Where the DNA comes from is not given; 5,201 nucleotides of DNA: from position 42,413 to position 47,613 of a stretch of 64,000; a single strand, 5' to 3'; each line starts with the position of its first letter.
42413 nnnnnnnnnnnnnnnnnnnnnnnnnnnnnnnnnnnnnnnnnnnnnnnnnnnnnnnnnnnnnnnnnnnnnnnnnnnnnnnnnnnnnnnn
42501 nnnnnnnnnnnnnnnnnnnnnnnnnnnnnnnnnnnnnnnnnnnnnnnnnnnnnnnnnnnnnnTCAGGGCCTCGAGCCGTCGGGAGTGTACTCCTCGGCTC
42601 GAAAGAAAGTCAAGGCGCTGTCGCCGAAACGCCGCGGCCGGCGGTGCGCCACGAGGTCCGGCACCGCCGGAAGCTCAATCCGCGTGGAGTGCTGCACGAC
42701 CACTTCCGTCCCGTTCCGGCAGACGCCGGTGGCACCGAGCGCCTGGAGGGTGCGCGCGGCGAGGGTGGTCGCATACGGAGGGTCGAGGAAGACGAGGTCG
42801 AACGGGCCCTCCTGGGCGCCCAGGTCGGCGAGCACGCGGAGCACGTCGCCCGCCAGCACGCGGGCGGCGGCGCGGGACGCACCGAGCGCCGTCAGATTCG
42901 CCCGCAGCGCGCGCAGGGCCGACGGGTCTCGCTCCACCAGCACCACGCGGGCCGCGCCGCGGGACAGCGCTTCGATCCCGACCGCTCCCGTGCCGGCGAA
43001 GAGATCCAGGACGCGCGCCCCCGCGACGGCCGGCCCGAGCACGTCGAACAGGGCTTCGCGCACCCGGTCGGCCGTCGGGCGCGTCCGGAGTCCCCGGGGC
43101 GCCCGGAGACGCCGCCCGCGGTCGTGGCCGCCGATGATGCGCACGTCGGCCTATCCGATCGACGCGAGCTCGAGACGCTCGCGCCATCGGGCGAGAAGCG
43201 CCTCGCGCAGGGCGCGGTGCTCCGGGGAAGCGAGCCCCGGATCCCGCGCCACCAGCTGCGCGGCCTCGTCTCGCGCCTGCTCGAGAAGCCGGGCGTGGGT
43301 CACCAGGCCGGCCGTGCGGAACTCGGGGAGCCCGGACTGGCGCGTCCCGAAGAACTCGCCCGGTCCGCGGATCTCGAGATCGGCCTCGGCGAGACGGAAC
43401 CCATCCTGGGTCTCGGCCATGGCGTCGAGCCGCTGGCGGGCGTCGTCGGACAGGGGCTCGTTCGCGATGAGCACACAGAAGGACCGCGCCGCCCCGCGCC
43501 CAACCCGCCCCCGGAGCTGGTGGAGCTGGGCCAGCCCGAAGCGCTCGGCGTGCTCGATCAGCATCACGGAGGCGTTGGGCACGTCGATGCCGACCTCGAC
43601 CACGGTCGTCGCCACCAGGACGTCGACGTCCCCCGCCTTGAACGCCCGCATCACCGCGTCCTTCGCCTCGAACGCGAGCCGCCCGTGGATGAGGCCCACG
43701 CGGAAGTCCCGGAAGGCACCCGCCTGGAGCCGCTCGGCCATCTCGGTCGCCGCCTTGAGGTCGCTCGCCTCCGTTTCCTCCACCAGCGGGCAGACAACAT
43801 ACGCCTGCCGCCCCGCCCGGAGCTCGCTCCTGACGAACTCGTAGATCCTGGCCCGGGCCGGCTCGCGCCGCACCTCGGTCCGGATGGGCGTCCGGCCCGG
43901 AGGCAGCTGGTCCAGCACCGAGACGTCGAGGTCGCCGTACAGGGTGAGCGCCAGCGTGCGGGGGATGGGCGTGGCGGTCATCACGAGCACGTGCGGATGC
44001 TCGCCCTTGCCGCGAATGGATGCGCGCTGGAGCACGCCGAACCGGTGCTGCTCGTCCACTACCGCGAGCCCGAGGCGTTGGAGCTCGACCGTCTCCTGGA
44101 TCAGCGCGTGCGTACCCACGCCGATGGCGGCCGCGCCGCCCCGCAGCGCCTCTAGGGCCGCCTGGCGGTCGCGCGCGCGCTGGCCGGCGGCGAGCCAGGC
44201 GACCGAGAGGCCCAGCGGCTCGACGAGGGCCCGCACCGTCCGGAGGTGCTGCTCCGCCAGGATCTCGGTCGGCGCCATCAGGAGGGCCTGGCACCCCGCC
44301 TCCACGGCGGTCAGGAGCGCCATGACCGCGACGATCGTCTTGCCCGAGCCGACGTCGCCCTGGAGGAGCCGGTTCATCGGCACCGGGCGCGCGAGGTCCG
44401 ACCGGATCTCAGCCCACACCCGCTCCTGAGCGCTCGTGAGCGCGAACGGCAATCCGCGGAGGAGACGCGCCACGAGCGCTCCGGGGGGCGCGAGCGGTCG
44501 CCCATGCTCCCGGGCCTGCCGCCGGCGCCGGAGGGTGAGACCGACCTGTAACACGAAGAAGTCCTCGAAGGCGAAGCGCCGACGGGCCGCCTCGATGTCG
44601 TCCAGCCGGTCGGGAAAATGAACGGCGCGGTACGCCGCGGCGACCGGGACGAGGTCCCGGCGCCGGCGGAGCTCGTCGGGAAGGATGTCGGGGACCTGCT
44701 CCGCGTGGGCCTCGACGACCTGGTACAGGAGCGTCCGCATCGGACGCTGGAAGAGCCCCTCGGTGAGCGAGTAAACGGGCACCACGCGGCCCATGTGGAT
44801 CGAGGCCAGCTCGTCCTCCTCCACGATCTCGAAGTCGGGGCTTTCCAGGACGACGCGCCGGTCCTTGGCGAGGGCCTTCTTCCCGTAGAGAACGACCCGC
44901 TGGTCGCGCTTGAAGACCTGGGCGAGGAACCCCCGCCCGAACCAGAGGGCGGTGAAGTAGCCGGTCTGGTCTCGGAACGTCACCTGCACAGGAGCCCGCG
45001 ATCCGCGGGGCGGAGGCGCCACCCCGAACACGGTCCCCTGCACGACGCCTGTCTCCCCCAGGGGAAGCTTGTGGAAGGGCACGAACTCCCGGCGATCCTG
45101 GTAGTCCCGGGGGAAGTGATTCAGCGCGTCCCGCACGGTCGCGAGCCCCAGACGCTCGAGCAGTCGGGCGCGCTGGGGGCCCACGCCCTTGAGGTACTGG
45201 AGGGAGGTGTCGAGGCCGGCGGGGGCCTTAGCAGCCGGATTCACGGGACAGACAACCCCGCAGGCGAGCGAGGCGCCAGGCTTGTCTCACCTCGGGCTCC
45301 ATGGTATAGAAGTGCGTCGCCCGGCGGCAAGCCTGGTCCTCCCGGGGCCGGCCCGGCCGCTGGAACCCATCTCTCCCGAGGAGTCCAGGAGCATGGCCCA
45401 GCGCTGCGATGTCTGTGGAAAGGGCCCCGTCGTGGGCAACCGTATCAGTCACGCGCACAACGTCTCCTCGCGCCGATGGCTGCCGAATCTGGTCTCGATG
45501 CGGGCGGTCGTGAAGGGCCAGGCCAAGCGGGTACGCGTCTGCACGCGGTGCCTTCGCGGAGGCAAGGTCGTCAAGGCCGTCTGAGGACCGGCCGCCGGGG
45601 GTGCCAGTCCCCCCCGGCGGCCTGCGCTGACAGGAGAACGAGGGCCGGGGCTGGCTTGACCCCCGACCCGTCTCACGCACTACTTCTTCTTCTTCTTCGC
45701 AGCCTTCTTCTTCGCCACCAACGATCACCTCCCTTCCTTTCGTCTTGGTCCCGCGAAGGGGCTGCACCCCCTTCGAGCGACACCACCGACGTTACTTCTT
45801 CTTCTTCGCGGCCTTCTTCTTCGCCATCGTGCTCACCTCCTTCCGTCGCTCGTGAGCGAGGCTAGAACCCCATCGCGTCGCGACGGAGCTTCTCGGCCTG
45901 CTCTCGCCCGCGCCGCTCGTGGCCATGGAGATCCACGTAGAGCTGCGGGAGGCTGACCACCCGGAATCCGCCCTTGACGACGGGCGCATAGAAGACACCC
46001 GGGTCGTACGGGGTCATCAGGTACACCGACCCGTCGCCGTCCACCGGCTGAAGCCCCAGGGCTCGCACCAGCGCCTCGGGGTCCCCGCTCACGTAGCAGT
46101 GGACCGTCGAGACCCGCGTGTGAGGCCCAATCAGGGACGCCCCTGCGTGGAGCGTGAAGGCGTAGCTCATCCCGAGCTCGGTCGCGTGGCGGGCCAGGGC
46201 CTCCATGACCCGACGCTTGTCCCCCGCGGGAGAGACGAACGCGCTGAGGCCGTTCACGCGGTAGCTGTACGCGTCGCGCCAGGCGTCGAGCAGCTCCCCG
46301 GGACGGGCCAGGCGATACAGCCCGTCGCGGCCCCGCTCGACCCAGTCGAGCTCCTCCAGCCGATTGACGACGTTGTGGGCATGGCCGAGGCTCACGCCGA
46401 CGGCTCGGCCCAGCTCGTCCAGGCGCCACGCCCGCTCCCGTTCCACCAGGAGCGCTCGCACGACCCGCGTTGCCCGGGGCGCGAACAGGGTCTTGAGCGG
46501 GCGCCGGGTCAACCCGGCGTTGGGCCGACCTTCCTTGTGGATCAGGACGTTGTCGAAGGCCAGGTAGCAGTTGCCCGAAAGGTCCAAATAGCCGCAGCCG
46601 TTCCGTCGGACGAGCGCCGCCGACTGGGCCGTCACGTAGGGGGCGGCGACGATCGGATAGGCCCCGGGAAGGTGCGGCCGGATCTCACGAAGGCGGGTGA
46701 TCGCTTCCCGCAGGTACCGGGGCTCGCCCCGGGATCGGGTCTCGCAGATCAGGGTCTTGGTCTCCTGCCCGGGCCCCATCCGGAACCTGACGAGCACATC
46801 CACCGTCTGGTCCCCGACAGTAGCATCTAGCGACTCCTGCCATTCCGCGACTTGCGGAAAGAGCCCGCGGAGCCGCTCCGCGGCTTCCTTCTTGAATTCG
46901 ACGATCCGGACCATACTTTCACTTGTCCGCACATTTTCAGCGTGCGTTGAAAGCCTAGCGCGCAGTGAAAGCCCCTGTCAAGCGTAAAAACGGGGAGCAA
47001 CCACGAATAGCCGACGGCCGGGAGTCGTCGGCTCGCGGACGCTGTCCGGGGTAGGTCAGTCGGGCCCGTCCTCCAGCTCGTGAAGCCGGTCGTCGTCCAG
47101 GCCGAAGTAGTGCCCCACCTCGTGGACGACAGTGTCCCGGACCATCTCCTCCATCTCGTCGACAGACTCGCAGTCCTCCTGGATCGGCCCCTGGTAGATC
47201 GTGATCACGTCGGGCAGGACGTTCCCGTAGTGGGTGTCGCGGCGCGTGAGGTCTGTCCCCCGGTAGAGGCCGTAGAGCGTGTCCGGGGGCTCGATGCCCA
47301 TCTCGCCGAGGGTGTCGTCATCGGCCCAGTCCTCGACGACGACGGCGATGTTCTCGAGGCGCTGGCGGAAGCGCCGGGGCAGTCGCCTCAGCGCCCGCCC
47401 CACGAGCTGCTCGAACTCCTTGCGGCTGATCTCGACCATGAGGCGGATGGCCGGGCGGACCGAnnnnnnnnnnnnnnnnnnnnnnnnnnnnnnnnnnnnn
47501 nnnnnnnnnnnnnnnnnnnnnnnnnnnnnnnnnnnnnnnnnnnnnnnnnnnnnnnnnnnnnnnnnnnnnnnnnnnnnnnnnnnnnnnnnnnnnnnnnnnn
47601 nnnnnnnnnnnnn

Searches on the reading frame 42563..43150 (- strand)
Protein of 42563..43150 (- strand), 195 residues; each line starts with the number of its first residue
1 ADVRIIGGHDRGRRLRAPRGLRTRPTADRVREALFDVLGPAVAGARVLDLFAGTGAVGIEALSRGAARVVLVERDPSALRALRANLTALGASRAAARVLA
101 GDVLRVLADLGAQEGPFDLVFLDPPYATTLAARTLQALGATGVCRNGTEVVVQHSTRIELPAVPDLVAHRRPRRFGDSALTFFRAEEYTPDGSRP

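Call 30: search_protein_families(library=pfam, proteins=[window:42563-43150:-], max_evalue=0.000001)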
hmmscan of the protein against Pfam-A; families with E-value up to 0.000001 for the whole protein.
window:42563-43150:- (195 aa): 3 families
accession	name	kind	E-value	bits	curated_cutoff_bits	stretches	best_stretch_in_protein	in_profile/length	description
PF03602.21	Cons_hypoth95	-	3.7e-52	177.1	24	1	3-183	1-181/182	Conserved hypothetical protein 95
PF05175.20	MTS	-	4.8e-08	33.3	23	1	28-131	17-113/170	Methyltransferase small domain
PF13847.12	Methyltransf_31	-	7.6e-08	32.6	27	1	43-152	3-109/145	Methyltransferase domain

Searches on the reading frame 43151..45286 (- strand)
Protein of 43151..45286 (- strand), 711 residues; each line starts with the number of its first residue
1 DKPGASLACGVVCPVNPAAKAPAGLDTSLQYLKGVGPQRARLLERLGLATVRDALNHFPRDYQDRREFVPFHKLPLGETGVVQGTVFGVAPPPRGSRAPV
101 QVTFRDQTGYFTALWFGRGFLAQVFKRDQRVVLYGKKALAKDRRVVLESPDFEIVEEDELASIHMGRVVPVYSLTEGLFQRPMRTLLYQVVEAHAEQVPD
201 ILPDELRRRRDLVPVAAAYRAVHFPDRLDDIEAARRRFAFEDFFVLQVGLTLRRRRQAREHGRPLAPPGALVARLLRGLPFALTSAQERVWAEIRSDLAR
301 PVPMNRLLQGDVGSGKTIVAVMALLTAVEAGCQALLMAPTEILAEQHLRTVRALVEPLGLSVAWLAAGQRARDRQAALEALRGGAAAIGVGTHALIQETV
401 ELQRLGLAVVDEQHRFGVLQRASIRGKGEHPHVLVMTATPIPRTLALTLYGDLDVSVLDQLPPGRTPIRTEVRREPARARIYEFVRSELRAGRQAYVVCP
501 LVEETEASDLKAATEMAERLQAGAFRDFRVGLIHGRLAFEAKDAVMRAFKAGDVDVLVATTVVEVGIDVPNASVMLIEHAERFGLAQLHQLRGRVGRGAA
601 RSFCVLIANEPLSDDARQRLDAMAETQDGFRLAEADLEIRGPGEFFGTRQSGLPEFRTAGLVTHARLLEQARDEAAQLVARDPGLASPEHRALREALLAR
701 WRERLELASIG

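Call 30: search_protein_families(library=pfam, proteins=[window:43151-45286:-], max_evalue=0.000001)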
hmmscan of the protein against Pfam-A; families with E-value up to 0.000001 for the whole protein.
window:43151-45286:- (711 aa): 5 families
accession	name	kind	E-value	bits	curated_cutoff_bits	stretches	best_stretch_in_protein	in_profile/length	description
PF17191.10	RecG_wedge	-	2.4e-25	89.5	23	1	29-189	2-157/162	RecG wedge domain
PF00270.35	DEAD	-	9.6e-23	81.2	26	1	285-445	2-164/167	DEAD/DEAH box helicase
PF00271.37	Helicase_C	-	2.8e-19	69.9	23.5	1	488-597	11-108/110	Helicase conserved C-terminal domain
PF19833.4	RecG_dom3_C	-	4.1e-14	52.8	26.8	1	626-701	1-77/87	ATP-dependent DNA helicase RecG, domain 3, C-terminal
PF04851.21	ResIII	-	7e-07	29.7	22.5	0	284-440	5-162/164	Type III restriction enzyme, res subunit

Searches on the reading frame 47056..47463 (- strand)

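Call 30: search_protein_families(library=pfam, proteins=[window:47056-47463:-], max_evalue=0.000001)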
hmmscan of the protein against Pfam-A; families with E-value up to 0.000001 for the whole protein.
window:47056-47463:- (135 aa): 1 family
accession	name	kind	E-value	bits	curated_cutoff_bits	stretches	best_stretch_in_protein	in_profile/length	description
PF06262.17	Zincin_1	-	2.1e-33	114.6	22.4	1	36-130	1-95/97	Zincin-like metallopeptidase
